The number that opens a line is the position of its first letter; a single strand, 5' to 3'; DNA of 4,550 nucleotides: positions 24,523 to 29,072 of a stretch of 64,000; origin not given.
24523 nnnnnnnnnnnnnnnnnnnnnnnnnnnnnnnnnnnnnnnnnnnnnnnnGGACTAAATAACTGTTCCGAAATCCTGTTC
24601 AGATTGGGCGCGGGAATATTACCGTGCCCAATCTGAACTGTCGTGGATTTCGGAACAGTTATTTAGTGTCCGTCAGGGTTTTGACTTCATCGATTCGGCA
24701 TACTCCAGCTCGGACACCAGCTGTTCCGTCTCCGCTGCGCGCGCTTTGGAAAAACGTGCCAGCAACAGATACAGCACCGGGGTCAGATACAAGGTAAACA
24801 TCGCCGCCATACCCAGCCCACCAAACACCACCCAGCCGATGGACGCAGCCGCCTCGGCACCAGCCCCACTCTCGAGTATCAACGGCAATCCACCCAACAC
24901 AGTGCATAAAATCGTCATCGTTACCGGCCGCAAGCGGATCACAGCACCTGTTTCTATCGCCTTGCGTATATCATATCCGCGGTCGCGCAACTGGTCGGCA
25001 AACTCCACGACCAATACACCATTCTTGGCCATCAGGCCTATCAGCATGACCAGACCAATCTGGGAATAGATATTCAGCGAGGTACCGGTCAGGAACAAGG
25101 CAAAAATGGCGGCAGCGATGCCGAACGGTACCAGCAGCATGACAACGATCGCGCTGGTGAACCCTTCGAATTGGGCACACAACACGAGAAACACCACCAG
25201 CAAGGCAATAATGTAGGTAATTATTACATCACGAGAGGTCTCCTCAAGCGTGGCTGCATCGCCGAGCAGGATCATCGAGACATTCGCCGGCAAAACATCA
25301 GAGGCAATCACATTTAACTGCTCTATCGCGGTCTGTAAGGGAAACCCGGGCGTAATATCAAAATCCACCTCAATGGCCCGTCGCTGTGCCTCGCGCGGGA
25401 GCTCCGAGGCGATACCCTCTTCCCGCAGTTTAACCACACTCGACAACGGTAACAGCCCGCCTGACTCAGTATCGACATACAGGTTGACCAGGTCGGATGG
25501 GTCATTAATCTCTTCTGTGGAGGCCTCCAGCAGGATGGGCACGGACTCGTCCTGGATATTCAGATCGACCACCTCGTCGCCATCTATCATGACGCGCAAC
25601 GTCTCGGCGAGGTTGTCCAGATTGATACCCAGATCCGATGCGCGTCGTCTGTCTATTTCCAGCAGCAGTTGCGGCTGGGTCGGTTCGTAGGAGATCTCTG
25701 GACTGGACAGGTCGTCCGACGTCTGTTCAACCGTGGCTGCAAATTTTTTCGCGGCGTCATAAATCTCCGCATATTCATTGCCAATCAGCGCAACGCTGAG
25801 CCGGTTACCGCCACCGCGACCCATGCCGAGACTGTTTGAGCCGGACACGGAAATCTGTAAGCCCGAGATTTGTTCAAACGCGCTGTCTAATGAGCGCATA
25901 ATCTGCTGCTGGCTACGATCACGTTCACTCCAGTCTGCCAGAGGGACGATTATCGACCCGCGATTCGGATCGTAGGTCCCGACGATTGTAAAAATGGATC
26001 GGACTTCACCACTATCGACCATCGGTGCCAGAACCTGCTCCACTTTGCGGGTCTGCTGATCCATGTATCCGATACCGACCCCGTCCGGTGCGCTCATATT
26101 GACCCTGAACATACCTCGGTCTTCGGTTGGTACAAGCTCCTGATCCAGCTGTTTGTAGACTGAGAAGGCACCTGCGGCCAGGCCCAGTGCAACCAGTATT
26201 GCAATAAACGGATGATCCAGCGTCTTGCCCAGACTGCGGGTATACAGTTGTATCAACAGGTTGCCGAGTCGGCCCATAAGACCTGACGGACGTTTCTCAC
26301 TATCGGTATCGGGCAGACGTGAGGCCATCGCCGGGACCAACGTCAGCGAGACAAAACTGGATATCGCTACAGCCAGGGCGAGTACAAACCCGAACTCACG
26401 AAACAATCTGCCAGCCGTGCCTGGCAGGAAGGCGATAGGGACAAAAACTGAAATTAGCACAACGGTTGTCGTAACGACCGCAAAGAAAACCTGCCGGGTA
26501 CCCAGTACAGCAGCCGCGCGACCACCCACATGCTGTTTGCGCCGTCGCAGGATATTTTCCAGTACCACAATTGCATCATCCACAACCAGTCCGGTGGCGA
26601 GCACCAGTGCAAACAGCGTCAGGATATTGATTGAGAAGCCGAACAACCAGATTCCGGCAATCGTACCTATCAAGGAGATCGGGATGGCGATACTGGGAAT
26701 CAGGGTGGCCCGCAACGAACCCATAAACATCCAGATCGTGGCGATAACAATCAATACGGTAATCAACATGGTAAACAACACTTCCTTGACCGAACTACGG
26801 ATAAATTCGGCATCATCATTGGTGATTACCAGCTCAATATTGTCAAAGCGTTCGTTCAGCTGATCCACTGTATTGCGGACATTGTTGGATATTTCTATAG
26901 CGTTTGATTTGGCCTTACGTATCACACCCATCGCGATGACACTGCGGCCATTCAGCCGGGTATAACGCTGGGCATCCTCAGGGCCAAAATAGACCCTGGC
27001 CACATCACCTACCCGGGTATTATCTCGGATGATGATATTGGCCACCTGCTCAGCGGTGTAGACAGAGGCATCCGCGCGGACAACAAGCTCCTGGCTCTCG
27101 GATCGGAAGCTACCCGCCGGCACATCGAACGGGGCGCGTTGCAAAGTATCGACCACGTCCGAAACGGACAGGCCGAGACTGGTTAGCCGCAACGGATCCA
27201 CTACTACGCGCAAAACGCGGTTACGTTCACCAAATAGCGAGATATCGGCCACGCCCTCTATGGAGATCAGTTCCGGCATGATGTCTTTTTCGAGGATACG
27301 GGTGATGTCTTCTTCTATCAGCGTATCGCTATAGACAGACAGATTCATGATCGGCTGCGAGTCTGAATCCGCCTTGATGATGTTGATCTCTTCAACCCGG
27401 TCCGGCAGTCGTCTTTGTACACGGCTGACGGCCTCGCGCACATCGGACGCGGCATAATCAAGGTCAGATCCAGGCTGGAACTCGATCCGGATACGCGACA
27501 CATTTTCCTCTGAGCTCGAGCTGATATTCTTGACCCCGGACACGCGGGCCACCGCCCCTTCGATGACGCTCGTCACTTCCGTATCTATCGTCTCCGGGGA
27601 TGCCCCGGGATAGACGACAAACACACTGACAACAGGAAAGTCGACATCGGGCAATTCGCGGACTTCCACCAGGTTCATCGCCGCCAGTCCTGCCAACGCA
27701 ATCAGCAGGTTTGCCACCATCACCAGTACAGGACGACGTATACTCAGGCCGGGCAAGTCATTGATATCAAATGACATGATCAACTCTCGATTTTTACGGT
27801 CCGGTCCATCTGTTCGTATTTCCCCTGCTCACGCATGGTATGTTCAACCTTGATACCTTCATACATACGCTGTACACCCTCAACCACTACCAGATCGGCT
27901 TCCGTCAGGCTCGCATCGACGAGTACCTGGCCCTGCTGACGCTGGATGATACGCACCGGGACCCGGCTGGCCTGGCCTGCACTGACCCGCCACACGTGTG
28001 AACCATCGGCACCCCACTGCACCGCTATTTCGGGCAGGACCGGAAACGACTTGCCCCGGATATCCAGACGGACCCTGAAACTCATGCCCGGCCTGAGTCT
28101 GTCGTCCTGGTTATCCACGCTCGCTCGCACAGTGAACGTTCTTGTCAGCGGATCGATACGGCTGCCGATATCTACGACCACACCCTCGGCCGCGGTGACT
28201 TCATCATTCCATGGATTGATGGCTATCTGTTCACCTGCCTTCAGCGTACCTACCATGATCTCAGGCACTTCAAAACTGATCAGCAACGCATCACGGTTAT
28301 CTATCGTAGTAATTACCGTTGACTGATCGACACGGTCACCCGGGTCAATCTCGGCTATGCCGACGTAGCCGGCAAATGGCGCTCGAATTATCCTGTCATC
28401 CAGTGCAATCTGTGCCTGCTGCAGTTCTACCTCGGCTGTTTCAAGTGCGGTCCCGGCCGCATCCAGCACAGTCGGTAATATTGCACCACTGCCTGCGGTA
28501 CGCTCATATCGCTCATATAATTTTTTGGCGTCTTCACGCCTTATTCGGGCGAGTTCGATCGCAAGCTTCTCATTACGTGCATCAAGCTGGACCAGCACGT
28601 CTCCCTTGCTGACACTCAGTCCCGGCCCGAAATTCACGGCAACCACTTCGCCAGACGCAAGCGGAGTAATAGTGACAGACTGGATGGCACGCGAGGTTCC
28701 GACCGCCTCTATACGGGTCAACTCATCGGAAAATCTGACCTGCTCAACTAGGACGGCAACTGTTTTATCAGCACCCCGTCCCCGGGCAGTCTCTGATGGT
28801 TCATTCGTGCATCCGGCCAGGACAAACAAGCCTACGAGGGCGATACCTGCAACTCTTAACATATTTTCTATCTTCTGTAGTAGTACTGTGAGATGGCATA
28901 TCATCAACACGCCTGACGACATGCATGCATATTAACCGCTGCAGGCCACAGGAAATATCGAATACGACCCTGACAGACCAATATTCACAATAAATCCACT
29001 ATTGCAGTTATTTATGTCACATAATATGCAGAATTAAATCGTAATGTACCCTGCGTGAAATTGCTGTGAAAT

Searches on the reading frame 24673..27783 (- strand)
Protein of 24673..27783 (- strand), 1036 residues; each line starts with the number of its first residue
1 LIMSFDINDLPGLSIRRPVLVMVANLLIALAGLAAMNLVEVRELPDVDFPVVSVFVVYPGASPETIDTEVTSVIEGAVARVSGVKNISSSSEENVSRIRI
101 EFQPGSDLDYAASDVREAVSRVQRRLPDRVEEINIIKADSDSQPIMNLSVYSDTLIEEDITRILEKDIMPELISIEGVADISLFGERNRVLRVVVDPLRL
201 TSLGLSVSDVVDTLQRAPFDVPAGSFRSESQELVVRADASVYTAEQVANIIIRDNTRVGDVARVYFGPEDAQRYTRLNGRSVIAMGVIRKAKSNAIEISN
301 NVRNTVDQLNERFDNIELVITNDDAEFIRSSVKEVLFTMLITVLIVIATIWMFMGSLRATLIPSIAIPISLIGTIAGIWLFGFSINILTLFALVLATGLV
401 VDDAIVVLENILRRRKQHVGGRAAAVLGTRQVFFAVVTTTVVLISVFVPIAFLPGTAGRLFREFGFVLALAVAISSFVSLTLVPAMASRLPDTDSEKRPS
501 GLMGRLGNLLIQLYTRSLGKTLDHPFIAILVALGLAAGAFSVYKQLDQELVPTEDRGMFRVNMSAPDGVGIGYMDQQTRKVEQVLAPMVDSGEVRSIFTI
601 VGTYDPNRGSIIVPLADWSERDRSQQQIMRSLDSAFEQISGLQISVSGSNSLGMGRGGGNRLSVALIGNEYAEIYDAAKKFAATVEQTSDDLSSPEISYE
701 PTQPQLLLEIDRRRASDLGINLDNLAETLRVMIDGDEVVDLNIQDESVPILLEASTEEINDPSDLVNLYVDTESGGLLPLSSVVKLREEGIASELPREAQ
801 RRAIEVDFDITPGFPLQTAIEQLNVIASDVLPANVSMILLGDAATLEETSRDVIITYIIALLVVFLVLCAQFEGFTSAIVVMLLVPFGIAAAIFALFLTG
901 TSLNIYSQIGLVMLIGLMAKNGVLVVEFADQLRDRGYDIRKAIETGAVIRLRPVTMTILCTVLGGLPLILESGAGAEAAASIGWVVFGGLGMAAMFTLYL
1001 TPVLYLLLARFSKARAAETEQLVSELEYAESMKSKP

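Call 55: search_protein_families(library=pfam, proteins=[window:24673-27783:-], max_evalue=1e-8)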
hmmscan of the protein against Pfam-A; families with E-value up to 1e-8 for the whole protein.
window:24673-27783:- (1036 aa): 1 family
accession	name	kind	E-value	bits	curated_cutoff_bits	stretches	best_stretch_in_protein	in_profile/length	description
PF00873.25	ACR_tran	-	1.1e-254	848.1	28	1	13-1008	4-1020/1021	AcrB/AcrD/AcrF family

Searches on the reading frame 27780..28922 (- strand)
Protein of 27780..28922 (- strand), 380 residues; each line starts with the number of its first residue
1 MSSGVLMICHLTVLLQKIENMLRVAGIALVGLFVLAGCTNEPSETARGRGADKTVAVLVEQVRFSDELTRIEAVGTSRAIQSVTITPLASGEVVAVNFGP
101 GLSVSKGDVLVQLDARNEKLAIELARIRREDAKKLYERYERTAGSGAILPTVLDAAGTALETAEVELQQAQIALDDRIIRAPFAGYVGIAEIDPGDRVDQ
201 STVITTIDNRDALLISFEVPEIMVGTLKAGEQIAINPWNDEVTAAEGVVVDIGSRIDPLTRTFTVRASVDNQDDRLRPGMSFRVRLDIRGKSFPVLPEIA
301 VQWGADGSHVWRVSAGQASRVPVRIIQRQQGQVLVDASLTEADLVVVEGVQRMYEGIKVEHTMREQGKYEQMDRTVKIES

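Call 55: search_protein_families(library=pfam, proteins=[window:27780-28922:-], max_evalue=1e-8)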
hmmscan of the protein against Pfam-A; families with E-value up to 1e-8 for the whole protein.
window:27780-28922:- (380 aa): 2 families
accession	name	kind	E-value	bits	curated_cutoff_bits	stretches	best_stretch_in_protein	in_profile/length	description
PF16576.10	HlyD_D23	-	9.7e-19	67.9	30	1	84-280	21-212/214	Barrel-sandwich domain of CusB or HlyD membrane-fusion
PF13437.12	HlyD_3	-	6.3e-14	53.1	22.2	1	179-279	2-106/106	HlyD family secretion protein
